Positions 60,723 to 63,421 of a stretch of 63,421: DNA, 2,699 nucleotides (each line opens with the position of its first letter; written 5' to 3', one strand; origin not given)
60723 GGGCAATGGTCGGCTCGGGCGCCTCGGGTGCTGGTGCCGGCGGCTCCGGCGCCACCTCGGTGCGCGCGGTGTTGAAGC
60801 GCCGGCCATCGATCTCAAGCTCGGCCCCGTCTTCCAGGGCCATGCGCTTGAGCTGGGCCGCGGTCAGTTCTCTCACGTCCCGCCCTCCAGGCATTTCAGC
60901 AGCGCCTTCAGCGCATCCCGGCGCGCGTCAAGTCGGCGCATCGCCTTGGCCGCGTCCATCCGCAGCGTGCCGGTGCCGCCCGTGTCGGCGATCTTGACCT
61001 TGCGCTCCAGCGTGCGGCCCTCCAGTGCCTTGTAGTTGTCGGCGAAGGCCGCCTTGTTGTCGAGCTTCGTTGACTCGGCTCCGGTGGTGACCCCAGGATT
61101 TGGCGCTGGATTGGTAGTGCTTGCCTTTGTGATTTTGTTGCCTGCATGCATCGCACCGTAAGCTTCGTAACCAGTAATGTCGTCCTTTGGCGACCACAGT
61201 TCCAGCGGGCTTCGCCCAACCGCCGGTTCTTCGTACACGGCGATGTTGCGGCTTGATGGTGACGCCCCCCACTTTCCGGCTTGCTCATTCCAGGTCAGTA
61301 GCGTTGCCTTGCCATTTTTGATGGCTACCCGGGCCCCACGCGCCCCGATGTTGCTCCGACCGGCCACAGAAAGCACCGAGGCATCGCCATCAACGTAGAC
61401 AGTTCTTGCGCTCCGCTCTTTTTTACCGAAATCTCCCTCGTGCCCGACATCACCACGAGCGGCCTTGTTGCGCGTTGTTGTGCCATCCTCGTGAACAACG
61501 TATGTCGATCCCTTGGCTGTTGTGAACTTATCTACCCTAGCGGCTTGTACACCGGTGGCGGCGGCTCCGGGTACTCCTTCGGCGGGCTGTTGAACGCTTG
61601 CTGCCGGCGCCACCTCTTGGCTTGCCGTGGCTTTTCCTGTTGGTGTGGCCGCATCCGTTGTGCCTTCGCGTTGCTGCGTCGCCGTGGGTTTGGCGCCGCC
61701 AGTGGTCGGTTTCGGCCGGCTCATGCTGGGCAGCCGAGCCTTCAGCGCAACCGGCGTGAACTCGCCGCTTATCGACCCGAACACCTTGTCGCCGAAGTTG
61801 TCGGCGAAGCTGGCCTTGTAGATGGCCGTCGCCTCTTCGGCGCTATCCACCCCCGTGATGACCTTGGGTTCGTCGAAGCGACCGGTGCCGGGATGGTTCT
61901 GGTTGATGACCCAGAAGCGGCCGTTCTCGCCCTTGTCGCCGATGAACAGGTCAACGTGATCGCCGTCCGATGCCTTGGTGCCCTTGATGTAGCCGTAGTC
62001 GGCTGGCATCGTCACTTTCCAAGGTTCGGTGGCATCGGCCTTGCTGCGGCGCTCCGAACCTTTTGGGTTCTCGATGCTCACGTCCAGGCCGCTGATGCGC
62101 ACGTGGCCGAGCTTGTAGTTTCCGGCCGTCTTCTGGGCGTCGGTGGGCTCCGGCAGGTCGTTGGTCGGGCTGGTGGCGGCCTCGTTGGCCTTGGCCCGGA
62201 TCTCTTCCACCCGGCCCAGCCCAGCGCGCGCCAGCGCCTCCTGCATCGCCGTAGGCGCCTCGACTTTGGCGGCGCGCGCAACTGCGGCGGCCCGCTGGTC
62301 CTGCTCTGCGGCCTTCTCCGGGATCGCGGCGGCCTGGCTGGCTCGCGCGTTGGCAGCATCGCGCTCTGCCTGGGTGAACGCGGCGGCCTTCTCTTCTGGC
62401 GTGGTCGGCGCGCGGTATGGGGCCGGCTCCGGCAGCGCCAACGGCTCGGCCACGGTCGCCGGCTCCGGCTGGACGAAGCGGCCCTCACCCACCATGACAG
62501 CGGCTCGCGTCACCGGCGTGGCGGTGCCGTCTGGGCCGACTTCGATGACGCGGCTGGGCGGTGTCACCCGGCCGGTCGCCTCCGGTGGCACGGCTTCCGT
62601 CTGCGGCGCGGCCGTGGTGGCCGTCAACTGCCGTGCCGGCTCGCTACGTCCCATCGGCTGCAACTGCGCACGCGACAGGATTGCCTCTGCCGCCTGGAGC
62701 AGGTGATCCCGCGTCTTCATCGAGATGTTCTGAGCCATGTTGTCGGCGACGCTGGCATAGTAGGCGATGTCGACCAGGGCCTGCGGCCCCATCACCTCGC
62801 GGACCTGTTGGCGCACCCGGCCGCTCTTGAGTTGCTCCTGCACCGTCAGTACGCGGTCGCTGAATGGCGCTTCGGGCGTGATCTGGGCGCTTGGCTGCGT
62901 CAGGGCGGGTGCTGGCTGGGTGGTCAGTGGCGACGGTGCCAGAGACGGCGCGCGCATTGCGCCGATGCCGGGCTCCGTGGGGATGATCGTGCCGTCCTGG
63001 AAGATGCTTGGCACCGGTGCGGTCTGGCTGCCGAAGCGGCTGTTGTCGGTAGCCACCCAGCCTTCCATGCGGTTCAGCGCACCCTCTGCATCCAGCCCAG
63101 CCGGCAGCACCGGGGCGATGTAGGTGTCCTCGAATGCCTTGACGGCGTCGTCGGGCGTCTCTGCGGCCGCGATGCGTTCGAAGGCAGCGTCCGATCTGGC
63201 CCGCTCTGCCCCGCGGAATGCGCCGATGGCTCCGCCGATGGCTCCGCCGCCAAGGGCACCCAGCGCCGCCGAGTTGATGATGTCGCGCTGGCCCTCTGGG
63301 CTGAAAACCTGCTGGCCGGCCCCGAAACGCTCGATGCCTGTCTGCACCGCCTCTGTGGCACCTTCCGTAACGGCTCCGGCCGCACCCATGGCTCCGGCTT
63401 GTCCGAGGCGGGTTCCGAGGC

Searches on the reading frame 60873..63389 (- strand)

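Call 11: search_protein_families(library=phrogs, proteins=[window:60873-63389:-], max_evalue=0.001)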
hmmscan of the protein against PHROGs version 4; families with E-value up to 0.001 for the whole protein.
window:60873-63389:- (838 aa): 10 families
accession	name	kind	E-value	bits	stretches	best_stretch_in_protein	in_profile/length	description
phrog_938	-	lysis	3.7e-90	303.8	2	608-781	1311-1484/2185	endolysin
phrog_37402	-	unknown function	2.2e-39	135.5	1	413-550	1097-1236/2639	-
phrog_30335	-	unknown function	3.5e-37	128.1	1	390-532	733-875/2900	-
phrog_10089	-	moron, auxiliary metabolic gene and host takeover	8.5e-37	126.6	1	3-527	510-999/4647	DarB-like antirestriction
phrog_5143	-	unknown function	1.9e-31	109.1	1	359-540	654-837/2204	-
phrog_4660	-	head and packaging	6.3e-24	85.4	1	335-540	540-741/765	minor head protein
phrog_20705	-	head and packaging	1.2e-22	81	1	409-541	14-143/690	virion structural protein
phrog_29900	-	unknown function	3.2e-22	79.2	1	393-533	745-885/1028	-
phrog_4272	-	unknown function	4.6e-20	72.6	1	414-533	121-238/764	-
phrog_33607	-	unknown function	6.6e-10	39.7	1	436-540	117-216/287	-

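Call 12: search_protein_families(library=pfam, proteins=[window:60873-63389:-], max_evalue=0.001)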
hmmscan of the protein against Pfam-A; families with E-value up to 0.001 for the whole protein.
window:60873-63389:- (838 aa): 1 family
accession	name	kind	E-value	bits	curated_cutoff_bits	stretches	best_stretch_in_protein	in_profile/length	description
PF18823.6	InPase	-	2.6e-41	141.1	26.8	1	417-532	1-116/135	Inorganic Pyrophosphatase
